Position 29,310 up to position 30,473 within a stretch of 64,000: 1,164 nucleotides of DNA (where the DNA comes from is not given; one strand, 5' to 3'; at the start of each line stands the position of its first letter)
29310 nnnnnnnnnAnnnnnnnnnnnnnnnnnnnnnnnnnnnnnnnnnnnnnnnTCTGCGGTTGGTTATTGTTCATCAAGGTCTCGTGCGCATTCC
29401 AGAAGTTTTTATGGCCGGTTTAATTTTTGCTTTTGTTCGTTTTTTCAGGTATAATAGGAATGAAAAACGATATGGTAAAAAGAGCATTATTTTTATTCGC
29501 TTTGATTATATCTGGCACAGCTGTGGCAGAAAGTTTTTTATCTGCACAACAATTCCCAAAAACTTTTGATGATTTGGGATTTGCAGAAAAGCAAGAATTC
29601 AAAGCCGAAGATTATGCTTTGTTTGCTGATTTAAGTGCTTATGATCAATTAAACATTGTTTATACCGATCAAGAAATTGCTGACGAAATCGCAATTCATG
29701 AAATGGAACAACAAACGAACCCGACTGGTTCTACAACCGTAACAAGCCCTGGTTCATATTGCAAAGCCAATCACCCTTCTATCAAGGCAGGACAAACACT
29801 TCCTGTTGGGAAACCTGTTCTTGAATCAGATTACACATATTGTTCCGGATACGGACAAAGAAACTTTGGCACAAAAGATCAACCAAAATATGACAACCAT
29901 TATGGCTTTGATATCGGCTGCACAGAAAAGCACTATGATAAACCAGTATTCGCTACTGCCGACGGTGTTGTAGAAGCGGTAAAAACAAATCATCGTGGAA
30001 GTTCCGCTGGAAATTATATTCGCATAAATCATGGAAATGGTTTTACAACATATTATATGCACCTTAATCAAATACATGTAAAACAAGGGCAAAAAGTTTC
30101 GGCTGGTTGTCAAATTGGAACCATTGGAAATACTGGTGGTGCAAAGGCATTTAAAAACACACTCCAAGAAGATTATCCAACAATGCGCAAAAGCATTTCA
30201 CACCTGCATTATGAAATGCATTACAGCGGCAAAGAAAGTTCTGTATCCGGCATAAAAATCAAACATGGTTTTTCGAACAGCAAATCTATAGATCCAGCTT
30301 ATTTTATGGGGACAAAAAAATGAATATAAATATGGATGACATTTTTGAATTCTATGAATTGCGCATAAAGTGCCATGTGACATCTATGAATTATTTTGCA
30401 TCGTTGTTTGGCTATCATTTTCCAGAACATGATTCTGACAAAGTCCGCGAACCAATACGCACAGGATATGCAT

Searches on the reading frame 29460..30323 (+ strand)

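Call 8: search_protein_families(library=pfam, proteins=[window:29460-30323:+], max_evalue=0.01)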
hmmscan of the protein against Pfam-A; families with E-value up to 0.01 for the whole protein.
window:29460-30323:+ (287 aa): 1 family
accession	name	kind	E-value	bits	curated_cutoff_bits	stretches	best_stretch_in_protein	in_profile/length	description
PF01551.29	Peptidase_M23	-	4e-23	81.9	28.7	1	146-259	2-93/96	Peptidase family M23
